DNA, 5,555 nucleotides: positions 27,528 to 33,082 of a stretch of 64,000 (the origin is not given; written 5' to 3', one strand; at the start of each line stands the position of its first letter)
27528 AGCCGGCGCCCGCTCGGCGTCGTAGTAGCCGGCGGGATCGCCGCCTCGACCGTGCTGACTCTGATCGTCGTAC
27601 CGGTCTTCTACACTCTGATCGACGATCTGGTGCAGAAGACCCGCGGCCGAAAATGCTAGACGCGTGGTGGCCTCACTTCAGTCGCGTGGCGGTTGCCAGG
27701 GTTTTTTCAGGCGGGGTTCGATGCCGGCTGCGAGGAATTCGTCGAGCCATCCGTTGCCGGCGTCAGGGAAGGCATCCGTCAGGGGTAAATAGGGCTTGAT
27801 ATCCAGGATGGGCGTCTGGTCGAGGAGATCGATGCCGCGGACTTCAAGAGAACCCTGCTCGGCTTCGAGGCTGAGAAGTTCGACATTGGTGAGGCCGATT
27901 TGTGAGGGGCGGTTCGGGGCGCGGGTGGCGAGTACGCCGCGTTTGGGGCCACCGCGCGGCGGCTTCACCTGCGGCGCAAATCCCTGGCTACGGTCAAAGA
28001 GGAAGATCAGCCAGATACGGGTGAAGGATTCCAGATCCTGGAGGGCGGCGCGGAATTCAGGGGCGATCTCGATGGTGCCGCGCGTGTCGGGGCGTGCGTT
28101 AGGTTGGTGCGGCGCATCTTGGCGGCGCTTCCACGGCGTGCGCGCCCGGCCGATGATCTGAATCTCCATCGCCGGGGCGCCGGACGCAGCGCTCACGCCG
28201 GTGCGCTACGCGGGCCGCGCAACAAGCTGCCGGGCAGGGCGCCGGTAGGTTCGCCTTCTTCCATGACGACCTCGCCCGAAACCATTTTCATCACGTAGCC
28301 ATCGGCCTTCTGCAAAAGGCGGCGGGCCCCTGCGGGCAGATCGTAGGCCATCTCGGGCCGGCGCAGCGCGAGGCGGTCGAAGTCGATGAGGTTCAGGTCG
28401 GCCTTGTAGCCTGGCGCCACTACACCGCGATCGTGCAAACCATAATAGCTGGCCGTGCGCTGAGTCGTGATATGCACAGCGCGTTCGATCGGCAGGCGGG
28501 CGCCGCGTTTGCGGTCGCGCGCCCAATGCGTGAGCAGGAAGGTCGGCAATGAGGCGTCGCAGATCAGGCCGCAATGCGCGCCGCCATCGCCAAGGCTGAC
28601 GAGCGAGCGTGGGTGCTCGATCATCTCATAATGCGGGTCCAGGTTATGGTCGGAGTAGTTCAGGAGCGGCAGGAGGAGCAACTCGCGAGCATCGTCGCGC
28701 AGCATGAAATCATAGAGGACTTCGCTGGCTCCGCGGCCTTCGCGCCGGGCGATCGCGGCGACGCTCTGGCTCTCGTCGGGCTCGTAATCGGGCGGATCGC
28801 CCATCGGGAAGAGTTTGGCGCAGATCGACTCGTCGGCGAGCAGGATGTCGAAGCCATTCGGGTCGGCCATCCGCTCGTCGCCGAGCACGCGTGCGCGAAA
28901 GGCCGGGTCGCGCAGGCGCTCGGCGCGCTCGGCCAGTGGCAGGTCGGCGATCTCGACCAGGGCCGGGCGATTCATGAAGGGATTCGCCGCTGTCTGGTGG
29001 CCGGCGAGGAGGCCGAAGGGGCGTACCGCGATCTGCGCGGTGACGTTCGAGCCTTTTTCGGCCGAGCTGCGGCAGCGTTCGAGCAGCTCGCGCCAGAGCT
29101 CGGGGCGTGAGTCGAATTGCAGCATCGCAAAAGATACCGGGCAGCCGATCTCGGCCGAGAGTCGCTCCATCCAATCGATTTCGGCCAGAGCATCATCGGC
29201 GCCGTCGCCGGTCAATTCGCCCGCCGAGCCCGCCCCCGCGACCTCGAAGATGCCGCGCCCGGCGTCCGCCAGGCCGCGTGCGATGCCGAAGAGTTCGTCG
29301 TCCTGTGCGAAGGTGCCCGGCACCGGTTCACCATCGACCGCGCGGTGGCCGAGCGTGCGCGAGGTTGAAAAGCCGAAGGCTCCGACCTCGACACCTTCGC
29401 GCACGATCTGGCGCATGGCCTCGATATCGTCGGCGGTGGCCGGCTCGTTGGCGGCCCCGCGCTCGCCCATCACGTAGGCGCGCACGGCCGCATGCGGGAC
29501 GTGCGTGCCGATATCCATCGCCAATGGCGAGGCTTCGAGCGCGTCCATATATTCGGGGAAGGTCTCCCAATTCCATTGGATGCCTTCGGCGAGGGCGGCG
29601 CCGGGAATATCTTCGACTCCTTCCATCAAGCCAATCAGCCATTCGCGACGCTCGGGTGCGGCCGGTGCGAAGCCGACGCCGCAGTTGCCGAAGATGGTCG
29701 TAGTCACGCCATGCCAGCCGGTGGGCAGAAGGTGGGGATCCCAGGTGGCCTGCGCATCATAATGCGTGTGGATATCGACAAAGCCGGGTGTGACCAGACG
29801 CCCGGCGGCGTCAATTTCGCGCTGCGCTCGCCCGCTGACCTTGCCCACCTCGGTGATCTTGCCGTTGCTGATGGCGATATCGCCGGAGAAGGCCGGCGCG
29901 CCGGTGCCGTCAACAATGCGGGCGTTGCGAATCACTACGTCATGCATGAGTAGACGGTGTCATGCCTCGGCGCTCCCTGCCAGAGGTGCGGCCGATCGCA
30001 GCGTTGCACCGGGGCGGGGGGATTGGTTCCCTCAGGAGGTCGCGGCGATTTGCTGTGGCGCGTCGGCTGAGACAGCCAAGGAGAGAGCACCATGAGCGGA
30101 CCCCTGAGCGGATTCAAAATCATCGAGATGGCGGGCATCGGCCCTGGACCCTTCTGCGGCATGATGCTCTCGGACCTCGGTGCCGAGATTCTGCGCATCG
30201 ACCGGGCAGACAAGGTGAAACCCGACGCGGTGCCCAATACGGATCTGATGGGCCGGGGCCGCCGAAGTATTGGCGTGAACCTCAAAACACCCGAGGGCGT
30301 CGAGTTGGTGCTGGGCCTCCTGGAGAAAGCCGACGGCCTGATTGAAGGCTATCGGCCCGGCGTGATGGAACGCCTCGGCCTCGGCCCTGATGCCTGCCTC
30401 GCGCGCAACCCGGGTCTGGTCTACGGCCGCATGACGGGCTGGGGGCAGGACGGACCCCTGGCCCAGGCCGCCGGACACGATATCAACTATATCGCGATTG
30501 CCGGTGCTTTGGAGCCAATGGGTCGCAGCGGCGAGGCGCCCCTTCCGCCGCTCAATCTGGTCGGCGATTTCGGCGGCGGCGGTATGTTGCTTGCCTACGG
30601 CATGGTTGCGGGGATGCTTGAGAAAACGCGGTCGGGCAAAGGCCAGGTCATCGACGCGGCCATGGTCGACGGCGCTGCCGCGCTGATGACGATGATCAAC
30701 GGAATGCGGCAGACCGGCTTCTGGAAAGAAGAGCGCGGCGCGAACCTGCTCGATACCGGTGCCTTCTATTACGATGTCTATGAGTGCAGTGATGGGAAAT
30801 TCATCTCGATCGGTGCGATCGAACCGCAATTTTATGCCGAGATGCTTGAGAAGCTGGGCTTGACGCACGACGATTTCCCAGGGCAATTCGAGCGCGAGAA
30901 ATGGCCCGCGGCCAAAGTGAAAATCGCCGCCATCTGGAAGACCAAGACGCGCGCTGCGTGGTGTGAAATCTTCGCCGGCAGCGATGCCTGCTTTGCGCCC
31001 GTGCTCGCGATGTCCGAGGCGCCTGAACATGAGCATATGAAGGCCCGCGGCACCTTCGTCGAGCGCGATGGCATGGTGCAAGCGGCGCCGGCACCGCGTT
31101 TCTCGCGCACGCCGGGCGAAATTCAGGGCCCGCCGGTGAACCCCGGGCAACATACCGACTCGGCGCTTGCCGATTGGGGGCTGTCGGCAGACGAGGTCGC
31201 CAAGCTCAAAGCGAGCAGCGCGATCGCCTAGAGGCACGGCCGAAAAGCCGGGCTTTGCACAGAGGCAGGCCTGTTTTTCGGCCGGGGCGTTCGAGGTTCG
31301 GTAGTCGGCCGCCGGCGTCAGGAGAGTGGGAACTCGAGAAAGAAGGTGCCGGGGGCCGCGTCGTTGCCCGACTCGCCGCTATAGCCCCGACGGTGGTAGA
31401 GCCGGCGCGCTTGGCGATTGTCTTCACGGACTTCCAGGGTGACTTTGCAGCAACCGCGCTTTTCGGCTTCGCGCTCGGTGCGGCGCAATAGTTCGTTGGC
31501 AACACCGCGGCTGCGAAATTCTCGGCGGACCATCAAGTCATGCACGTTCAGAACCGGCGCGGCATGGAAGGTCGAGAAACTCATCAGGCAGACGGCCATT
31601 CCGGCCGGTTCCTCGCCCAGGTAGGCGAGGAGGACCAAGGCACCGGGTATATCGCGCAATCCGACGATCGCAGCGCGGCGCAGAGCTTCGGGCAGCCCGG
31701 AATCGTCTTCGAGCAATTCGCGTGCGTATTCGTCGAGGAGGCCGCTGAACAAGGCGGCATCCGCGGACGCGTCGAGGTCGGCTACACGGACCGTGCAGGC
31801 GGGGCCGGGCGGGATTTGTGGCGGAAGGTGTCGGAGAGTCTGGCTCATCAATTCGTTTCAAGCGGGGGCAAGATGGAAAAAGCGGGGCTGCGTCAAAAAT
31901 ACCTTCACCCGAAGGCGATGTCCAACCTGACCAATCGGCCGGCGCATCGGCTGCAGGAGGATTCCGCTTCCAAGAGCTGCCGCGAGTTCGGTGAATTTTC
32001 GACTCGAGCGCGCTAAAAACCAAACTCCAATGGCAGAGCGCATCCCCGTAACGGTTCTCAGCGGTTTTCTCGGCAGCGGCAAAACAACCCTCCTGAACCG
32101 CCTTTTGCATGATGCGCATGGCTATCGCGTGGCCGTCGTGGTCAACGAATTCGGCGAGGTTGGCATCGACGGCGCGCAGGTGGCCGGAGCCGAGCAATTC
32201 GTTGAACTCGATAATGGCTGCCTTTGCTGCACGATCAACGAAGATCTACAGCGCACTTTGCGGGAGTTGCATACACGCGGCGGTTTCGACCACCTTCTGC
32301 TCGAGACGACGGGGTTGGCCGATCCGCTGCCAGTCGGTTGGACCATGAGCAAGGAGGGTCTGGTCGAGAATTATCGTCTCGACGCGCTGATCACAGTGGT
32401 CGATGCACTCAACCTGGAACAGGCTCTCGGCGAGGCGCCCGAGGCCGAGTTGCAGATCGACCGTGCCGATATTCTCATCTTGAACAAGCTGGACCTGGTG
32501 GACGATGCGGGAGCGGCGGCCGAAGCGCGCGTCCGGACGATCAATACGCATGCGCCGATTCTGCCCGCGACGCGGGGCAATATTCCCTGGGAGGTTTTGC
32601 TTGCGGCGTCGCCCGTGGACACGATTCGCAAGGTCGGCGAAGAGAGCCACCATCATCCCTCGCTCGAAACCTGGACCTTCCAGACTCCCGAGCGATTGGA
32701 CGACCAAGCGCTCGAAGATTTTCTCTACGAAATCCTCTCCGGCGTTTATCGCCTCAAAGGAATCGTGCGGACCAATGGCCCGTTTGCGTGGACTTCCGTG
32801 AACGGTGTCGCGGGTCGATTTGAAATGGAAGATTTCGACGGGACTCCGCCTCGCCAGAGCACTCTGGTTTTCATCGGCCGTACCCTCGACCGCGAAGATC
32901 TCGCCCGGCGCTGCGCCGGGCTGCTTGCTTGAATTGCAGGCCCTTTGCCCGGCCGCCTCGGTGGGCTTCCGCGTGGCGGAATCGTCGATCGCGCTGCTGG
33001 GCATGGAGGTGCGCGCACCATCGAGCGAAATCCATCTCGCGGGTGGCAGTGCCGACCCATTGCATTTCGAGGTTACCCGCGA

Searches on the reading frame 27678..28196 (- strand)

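Call 8: search_protein_families(library=pfam, proteins=[window:27678-28196:-], max_evalue=0.0001)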
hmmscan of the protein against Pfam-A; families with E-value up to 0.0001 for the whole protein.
window:27678-28196:- (172 aa): 1 family
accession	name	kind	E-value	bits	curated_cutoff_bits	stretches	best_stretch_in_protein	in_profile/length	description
PF01980.22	TrmO_N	-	4.3e-36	124.1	26.8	1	27-141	1-116/116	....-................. O N-terminal domain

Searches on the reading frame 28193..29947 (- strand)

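Call 8: search_protein_families(library=pfam, proteins=[window:28193-29947:-], max_evalue=0.0001)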
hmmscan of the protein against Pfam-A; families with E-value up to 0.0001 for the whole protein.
window:28193-29947:- (584 aa): 2 families
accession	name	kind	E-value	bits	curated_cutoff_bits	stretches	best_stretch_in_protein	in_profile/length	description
PF07969.17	Amidohydro_3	-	1.4e-51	176.9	29.7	1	43-561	1-471/472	Amidohydrolase family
PF01979.26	Amidohydro_1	-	7.5e-10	39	25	1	480-539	276-332/345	Amidohydrolase family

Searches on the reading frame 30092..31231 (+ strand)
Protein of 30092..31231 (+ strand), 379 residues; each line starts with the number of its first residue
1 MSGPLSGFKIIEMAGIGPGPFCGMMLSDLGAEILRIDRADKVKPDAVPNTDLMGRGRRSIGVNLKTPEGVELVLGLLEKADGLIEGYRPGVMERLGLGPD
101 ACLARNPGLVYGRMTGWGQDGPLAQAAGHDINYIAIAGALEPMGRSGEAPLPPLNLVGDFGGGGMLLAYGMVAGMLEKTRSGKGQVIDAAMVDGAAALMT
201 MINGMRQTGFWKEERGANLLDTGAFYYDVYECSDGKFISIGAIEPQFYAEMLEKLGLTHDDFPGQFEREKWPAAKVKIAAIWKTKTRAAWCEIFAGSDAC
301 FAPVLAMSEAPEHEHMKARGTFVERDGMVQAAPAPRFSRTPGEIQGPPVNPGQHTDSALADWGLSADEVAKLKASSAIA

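Call 5: search_protein_families(library=pfam, proteins=[window:30092-31231:+], max_evalue=0.01)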
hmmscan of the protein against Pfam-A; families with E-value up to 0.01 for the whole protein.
window:30092-31231:+ (379 aa): 1 family
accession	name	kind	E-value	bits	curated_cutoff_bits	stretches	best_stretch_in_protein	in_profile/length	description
PF02515.22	CoA_transf_3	-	8.7e-76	255.8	23.3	1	5-355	1-366/366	CoA-transferase family III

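Call 9: find_encoding_contigs(protein=window:30092-31231:+, flank=10000, max_places=6)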
Protein window:30092-31231:+ (379 aa): no gene with exactly this product is on record in the collection.

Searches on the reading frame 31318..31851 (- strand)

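Call 5: search_protein_families(library=pfam, proteins=[window:31318-31851:-], max_evalue=0.01)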
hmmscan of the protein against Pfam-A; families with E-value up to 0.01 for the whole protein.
window:31318-31851:- (177 aa): 5 families
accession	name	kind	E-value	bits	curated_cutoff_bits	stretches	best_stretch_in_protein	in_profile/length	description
PF00583.31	Acetyltransf_1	-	6.9e-18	65.5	20.7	1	65-157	24-116/116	Acetyltransferase (GNAT) family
PF13508.13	Acetyltransf_7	-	7.1e-11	42.8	27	1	71-157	3-82/84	Acetyltransferase (GNAT) domain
PF13673.13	Acetyltransf_10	-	4.1e-09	36.9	23.6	1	70-158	30-108/128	Acetyltransferase (GNAT) domain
PF08445.16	FR47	-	0.00012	22.4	22.1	1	105-158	26-78/86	FR47-like protein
PF08369.16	PCP_red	-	0.0095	16.4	32.5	0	123-143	22-42/45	Proto-chlorophyllide reductase 57 kD subunit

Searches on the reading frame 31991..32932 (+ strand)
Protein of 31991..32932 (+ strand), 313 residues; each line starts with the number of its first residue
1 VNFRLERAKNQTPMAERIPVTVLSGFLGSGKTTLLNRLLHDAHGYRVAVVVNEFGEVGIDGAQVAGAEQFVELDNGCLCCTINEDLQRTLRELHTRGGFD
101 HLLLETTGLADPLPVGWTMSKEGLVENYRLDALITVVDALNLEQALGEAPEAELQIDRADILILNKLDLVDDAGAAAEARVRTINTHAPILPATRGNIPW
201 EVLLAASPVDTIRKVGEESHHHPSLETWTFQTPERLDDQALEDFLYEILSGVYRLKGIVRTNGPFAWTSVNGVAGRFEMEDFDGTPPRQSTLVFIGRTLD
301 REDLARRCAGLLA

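Call 5: search_protein_families(library=pfam, proteins=[window:31991-32932:+], max_evalue=0.01)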
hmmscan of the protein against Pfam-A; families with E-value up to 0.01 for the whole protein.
window:31991-32932:+ (313 aa): 9 families
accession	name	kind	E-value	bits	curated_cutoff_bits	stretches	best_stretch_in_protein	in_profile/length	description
PF02492.25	cobW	-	3.7e-53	180.2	20.7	1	19-191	1-179/180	CobW/HypB/UreG, nucleotide-binding domain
PF07683.19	CobW_C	-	3.2e-16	59.4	22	1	226-307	2-89/94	Cobalamin synthesis protein cobW C-terminal domain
PF25199.1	nSTAND_NTPase5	-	0.00044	20.5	34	1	12-49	35-75/145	Novel STAND NTPase 5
PF13191.12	AAA_16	-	0.0047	17.9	32.6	0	15-57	21-63/167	AAA ATPase domain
PF03193.22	RsgA_GTPase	-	0.005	17.1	30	0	20-42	108-130/174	RsgA GTPase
PF13401.12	AAA_22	-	0.0072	17.1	27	0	20-77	7-45/130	AAA domain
PF02421.24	FeoB_N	-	0.008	16.1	27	0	126-177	75-125/156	Ferrous iron transport protein B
PF03205.20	MobB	-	0.0088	16.4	26.6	0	23-56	4-39/133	Molybdopterin guanine dinucleotide synthesis protein B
PF03308.22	MeaB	-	0.0092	15.4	23.1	0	7-50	25-67/273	Methylmalonyl Co-A mutase-associated GTPase MeaB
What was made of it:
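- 32030..32932 (+): Intact cobW-family GTPase gene, forming the left boundary of the relic. The 30 nt after its stop codon (32933-32962) are still homologous to the cobW-downstream spacer of flagellum-less relatives. Pfam cobW and CobW_C (call 5).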

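Call 56: search_protein_families(library=ncbifam, proteins=[window:31991-32932:+], max_evalue=0.01)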
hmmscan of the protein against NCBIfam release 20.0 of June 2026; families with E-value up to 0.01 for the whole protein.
window:31991-32932:+ (313 aa): 11 families
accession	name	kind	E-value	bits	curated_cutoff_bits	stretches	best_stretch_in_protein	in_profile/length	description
TIGR02475.1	CobW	equivalog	2e-47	161.7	332.1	2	16-142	2-136/342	cobalamin biosynthesis protein CobW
NF038288.1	chaper_GTP_ZigA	equivalog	4.2e-47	160.9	600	1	18-210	1-226/390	zinc metallochaperone GTPase ZigA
NF008578.0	PRK11537.1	equivalog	8.3e-46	156.7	361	1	17-311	3-316/318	GTPase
NF041053.1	CobW_rel_Se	equivalog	6.3e-16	58.6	180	1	21-175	4-162/195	CobW-related selenoprotein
NF047431.1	hiber_recruit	equivalog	4.4e-08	32.5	375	1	38-148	22-151/402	ribosome hibernation factor-recruiting GTPase MRF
TIGR00073.1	hypB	equivalog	0.0001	21.9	121.2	0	18-54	30-67/217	hydrogenase nickel incorporation protein HypB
NF011056.0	PRK14489.1-1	equivalog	0.00035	19.8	379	1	5-60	189-247/363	bifunctional molybdenum cofactor guanylyltransferase MobA/molybdopterin-guanine dinucleotide biosynthesis adaptor protein MobB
TIGR00176.1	mobB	equivalog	0.00063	19.8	76.2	1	22-105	3-96/155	molybdopterin-guanine dinucleotide biosynthesis protein B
TIGR03156.1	GTP_HflX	equivalog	0.0016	17.4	216.75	1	14-178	185-322/351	GTPase HflX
TIGR03819.1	heli_sec_ATPase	hypoth_equivalog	0.0027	16.9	373.15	1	16-64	177-224/340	TadA family conjugal transfer-associated ATPase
TIGR00101.1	ureG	equivalog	0.0034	17.2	204.2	0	23-176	6-156/199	urease accessory protein UreG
